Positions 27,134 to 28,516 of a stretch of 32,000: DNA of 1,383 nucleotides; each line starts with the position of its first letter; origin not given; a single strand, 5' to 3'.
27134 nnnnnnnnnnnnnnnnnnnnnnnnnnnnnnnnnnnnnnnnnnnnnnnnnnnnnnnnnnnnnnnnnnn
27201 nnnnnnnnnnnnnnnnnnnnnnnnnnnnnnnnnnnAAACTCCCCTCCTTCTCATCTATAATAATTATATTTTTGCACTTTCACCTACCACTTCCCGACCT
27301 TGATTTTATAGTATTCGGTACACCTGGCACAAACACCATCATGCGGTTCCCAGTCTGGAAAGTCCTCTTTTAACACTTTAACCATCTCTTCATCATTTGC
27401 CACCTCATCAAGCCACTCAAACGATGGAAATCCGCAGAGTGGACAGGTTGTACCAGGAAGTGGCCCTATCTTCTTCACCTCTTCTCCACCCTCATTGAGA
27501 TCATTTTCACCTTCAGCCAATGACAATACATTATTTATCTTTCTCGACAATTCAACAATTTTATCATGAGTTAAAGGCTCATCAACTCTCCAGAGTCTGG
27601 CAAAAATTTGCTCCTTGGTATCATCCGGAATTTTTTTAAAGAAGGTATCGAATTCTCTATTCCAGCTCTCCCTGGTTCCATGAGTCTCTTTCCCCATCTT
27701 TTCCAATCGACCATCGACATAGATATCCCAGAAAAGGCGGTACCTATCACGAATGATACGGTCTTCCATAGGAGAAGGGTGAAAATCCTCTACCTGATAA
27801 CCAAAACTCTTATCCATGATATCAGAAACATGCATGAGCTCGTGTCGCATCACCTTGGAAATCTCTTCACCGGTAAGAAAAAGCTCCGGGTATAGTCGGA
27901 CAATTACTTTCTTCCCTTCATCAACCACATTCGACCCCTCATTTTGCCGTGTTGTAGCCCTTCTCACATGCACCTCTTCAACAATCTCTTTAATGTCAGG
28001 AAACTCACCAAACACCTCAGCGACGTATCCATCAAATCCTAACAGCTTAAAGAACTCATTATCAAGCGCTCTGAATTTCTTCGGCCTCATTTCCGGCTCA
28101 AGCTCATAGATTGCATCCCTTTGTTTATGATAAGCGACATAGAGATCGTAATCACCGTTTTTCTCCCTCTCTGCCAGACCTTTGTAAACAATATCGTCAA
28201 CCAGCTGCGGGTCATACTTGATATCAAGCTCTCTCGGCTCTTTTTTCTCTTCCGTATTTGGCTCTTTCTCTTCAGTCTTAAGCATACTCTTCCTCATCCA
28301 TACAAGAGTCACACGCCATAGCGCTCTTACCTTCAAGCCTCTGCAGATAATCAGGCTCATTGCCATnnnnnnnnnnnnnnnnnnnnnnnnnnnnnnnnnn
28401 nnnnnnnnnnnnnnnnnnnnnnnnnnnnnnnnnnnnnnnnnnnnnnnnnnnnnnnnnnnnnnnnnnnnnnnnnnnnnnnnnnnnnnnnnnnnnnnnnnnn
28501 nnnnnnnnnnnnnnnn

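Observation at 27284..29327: Two uncharacterised nxr-operon proteins share a C-terminal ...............-C-x2-C module but lie on opposite sides of the membrane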

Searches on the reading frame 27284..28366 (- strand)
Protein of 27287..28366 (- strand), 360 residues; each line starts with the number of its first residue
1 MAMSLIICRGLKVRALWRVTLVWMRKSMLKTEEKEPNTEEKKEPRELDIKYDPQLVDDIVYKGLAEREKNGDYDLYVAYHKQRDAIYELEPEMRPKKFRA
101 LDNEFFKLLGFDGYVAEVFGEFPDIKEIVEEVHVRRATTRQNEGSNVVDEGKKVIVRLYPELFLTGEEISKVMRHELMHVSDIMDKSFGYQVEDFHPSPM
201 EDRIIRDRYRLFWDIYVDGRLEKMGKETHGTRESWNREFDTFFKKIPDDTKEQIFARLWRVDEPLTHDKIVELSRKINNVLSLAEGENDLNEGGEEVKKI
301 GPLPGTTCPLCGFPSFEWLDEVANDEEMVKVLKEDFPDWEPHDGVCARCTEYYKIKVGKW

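Call 5: search_protein_families(library=pfam, max_evalue=1, proteins=[window:27287-28366:-])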
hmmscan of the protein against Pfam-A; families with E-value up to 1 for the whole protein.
seq(360 aa): 0 families

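Call 7: find_homologous_proteins(query=window:27287-28285:-)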
Query seq(333 aa) (333 aa): 114 proteins with E <= 0.001 among 1344 candidates.
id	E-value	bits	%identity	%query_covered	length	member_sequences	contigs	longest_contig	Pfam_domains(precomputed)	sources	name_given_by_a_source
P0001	6.3e-185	632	84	100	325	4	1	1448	-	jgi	jgi:predicted Zn-ribbon and HTH transcriptional regulator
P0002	1.2e-181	622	83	96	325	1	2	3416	-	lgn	-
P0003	2.1e-178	611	82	96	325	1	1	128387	-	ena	-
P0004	3.6e-171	587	79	96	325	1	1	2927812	-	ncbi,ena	-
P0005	2.4e-168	578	76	96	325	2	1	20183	-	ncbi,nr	ncbi:MAG: hypothetical protein GY941_09330 [Planctomycetes bacterium]|nr:hypothetical protein [Planc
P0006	1.2e-151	523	70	96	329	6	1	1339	-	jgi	jgi:hypothetical protein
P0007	2.7e-151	522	69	97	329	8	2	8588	-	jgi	jgi:hypothetical protein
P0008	3.3e-151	521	70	96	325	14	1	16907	-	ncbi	-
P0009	7.5e-150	517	69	96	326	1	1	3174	-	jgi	-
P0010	5.0e-148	511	69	96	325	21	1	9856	-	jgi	-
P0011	2.6e-147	509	67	96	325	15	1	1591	-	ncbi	-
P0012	5.0e-147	508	69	96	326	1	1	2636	-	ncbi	-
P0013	1.4e-145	503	67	96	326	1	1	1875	-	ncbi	-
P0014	2.2e-145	502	68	96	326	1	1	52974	-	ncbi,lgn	ncbi:MAG: hypothetical protein ACE5GU_05305 [Candidatus Scalinduaceae bacterium]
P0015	3.0e-145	502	67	96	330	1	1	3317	-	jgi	jgi:hypothetical protein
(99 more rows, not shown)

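Call 24: search_protein_families(library=ncbifam, max_evalue=1, proteins=[window:27284-28285:-])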
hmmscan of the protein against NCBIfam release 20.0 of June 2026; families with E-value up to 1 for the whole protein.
window:27284-28285:- (333 aa): 0 families

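Call 31: find_related_loci(query=A4, collection=genome_contigs, flank=10000)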
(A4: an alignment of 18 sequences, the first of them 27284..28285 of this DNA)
Query A4 (333 aa) in genome_contigs; peptide patterns used: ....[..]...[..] (x = any residue, [..] = any of these).
490 stretches matched a pattern; 488 encode a relative of the query (tblastn E <= 1e-3); the best 80 are kept; 80 distinct loci.
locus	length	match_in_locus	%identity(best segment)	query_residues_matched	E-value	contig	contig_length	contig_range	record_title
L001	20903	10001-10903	39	19-330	5e-70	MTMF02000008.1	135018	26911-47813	MAG: Candidatus Hydrothermarchaeum profundi isolate JdFR-18 NRA7_48_152_length_135018_cov_71, whole genome shotgun seque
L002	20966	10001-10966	35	18-333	2e-66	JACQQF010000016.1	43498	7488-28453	MAG: Candidatus Methylomirabilota bacterium isolate NC_groundwater_1326_Ag_S-0.2um_61_204 S_p2_S4_coassembly_k141_334203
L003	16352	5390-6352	38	6-328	2e-65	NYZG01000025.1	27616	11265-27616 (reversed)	MAG: Candidatus Poribacteria bacterium isolate ARS61 43004, whole genome shotgun sequence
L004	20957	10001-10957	35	20-333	4e-65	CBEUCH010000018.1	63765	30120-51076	MAG TPA_asm: uncultured bacterium isolate SRR19160658_binner12_Refined_30 genome assembly, contig: ERZ26800495.26, whole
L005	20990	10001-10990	32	19-333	3e-58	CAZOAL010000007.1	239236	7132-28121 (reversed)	MAG TPA_asm: uncultured bacterium isolate SRP119689_co1_304 genome assembly, contig: NODE_23_length_239236_cov_26.790125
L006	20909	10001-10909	34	18-333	3e-58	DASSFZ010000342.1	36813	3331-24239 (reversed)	MAG TPA_asm: Anaerolineae bacterium isolate SMAG_U1019 k141_595763, whole genome shotgun sequence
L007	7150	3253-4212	32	14-330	3e-56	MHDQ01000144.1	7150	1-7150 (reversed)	MAG: Nitrospinae bacterium RIFCSPLOWO2_12_FULL_45_22 rifcsplowo2_12_scaffold_24600, whole genome shotgun sequence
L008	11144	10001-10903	33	22-332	1e-54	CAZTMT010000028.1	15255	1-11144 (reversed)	MAG TPA_asm: uncultured Clostridia bacterium isolate binchicken_co30_143 genome assembly, contig: NODE_2735_length_15255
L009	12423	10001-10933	35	20-333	2e-54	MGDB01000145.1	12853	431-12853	MAG: Candidatus Schekmanbacteria bacterium GWA2_38_11 gwa2_scaffold_8277, whole genome shotgun sequence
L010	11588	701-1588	33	20-330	8e-54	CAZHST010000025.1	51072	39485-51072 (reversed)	MAG TPA_asm: uncultured bacterium isolate binchicken_co30_163 genome assembly, contig: NODE_663_length_51072_cov_16.9930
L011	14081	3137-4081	33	20-331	2e-51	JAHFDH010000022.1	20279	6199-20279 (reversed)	MAG: Candidatus Methylomirabilota bacterium isolate nzgw240 NODE_4543_length_20280_cov_4.428940, whole genome shotgun se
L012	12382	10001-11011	32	12-331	5e-51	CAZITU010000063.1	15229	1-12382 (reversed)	MAG TPA_asm: uncultured Nitrospirales bacterium isolate binchicken_co21_455 genome assembly, contig: NODE_2459_length_15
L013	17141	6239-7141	30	20-331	4e-50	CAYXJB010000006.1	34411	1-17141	MAG TPA_asm: uncultured Verrucomicrobiota bacterium isolate binchicken_co30_150 genome assembly, contig: NODE_1084_lengt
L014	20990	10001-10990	32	20-331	8e-50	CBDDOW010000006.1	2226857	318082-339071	MAG: Nitrospirales bacterium isolate 0b37e4ec-b941-4f54-8453-c20577e00895 genome assembly, contig: contig_6, whole genom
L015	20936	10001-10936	32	19-333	8e-50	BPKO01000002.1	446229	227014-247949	MAG: Candidatus Tectomicrobia bacterium KatS3mg131 DNA, contig_17860, whole genome shotgun sequence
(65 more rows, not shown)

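Call 48: predict_structure(alignment_id=A3)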
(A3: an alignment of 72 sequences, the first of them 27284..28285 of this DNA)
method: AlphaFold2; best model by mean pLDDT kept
length: 333 residues; sequences in the alignment: 72
mean_pLDDT: 92.6   pTM: 0.84
mean pLDDT of the five models: 92.6, 92.0, 91.9, 91.9, 91.8
residues with pLDDT >= 90: 261; 70-90: 56; 50-70: 16; < 50: 0
segments of 3 or more residues with pLDDT < 50: none
pLDDT, mean of each block of 10 residues (from residue 1): 71 87 98 98 97 98 98 98 97 97 98 96 97 96 98 98 90 88 97 98 97 91 95 93 94 87 59 77 90 94 97 92 97 87
secondary structure, 60 per line:
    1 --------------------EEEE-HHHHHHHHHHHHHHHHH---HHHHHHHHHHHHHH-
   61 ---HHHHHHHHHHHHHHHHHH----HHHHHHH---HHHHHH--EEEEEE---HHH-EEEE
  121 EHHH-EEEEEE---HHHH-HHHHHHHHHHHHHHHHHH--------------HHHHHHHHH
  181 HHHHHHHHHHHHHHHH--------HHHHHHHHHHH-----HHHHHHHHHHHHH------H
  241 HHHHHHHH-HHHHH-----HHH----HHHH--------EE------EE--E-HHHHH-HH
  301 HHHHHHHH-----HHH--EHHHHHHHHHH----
elements in order: E21-24 H26-42 H46-59 H64-81 H86-92 H96-101 E104-109 E117-121 E126-131 H135-138 H140-157 H172-196 H205-215 H221-233 H240-248 H250-254 H267-270 H293-297 H299-308 H320-329

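Call 51: fold_search(model_id=the predicted structure, library=pdb)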
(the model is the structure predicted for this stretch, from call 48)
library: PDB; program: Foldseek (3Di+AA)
matches with E <= 10: 86; with E <= 0.001: 0
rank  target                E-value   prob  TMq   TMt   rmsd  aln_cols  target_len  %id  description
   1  4l7a_B                8.7e-02  0.69  0.27  0.31  12.3       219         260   14  Crystal structure of a putative zinc-binding metallo-peptidase (BACCAC_01431) from Bacteroides caccae ATCC 43185 at 2. (released 2013-07-03)
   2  4l7a_A                1.0e-01  0.44  0.20  0.24  13.5       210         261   15  Crystal structure of a putative zinc-binding metallo-peptidase (BACCAC_01431) from Bacteroides caccae ATCC 43185 at 2. (released 2013-07-03)
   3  4qhi_A                2.3e-01  0.66  0.17  0.41   9.9       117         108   14  Crystal structure of Methanocaldococcus jannaschii selecase mutant R36W (released 2014-07-16)
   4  7xyo_A                3.2e-01  0.38  0.21  0.15   9.8       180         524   12  Crystal Structure of a M61 aminopeptidase family member from Myxococcus fulvus (released 2023-06-07)
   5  4qhj_A                3.6e-01  0.80  0.16  0.39   3.9        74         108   18  Crystal structure of Methanocaldococcus jannaschii selecase mutant I100F+H107F (released 2014-07-16)
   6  4qhi_C                3.8e-01  0.63  0.17  0.44  10.0       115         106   16  Crystal structure of Methanocaldococcus jannaschii selecase mutant R36W (released 2014-07-16)
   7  9hiq_A                4.2e-01  0.12  0.09  0.07  17.6       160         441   11  MnmE-MnmG a4b2 complex (released 2025-08-27)
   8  5xbv                  5.3e-01  0.47  0.18  0.37   5.5        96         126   19  Crystal structure of Wss1 mutant from saccharomyces cerevisiae (released 2018-03-28)
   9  4qhf                  5.3e-01  0.38  0.15  0.38  10.9       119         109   13  Crystal structure of Methanocaldococcus jannaschii monomeric selecase (released 2014-07-16)
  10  9hiq_F                6.2e-01  0.10  0.09  0.07  17.6       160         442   11  MnmE-MnmG a4b2 complex (released 2025-08-27)
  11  9hip_A                9.3e-01  0.08  0.10  0.07  17.5       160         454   11  MnmE-MnmG a2b2 complex (released 2025-08-27)
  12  6mdw                  9.8e-01  0.47  0.22  0.36   8.8       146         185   12  Mechanism of protease dependent DPC repair (released 2019-04-10)
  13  6mdx_A                1.4e+00  0.35  0.18  0.30   8.1        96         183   16  Mechanism of protease dependent DPC repair (released 2019-04-10)
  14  3chp                  1.4e+00  0.11  0.20  0.13  11.9       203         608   12  Crystal structure of leukotriene a4 hydrolase in complex with (3S)-3-amino-4-oxo-4-[(4-phenylmethoxyphenyl)amino]butanoi (released 2008-04-22)
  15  8r96_C                1.5e+00  0.03  0.11  0.13  21.6       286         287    8  Crystal structure of the cryorhodopsin CryoR2 at pH 4.6, type A crystals (released 2024-12-11)
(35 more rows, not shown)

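Call 58: find_homologous_proteins(query=A3, max_evalue=1e-10)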
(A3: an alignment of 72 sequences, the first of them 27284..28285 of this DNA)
Query A3 (72 sequences) (333 aa, profile of the alignment): 146 proteins with E <= 1e-10 among 8000 candidates; the best 120 are listed.
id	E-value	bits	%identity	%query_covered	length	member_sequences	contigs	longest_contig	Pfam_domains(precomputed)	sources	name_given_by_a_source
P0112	2.5e-109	384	38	94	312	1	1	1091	-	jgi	jgi:hypothetical protein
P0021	1.1e-107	378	65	95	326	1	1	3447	-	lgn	-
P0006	1.8e-107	378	70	96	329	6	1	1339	-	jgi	jgi:hypothetical protein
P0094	3.9e-107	376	59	94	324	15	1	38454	-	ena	-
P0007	7.7e-107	375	69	97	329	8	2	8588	-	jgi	jgi:hypothetical protein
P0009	1.1e-106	375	69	96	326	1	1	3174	-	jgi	-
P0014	1.3e-106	375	68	96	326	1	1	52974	-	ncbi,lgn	ncbi:MAG: hypothetical protein ACE5GU_05305 [Candidatus Scalinduaceae bacterium]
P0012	3.5e-106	373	69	96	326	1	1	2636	-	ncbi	-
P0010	6.9e-106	372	69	96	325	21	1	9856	-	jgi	-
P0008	8.9e-106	372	70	96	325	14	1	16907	-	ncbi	-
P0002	1.1e-105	372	83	96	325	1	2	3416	-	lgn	-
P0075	1.1e-105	372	64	94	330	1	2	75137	-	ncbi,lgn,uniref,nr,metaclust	ncbi:MAG: hypothetical protein SCARUB_00181 [Candidatus Scalindua rubra]|uniref:Uncharacterized prot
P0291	1.2e-105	372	33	92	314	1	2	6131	-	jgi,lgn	jgi:hypothetical protein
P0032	6.5e-105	369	64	96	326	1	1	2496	-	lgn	-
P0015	9.6e-105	369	67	96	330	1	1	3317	-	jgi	jgi:hypothetical protein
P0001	7.0e-104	366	84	100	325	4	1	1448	-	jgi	jgi:predicted Zn-ribbon and HTH transcriptional regulator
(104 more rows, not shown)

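Call 66: search_solved_structures(query=A3, max_evalue=10, show_alignments=3)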
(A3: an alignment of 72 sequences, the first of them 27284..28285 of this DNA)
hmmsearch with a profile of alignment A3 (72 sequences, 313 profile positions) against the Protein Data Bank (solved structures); distinct sequences matched with E-value up to 10: 3.
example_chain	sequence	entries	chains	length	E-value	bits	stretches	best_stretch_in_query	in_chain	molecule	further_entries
4xvw_A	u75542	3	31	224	0.068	15.9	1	4-127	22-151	DsbA-like protein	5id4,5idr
5jt8_A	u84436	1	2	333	0.68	12.6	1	24-83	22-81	Blo t 1 allergen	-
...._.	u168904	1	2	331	2.4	10.8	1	20-105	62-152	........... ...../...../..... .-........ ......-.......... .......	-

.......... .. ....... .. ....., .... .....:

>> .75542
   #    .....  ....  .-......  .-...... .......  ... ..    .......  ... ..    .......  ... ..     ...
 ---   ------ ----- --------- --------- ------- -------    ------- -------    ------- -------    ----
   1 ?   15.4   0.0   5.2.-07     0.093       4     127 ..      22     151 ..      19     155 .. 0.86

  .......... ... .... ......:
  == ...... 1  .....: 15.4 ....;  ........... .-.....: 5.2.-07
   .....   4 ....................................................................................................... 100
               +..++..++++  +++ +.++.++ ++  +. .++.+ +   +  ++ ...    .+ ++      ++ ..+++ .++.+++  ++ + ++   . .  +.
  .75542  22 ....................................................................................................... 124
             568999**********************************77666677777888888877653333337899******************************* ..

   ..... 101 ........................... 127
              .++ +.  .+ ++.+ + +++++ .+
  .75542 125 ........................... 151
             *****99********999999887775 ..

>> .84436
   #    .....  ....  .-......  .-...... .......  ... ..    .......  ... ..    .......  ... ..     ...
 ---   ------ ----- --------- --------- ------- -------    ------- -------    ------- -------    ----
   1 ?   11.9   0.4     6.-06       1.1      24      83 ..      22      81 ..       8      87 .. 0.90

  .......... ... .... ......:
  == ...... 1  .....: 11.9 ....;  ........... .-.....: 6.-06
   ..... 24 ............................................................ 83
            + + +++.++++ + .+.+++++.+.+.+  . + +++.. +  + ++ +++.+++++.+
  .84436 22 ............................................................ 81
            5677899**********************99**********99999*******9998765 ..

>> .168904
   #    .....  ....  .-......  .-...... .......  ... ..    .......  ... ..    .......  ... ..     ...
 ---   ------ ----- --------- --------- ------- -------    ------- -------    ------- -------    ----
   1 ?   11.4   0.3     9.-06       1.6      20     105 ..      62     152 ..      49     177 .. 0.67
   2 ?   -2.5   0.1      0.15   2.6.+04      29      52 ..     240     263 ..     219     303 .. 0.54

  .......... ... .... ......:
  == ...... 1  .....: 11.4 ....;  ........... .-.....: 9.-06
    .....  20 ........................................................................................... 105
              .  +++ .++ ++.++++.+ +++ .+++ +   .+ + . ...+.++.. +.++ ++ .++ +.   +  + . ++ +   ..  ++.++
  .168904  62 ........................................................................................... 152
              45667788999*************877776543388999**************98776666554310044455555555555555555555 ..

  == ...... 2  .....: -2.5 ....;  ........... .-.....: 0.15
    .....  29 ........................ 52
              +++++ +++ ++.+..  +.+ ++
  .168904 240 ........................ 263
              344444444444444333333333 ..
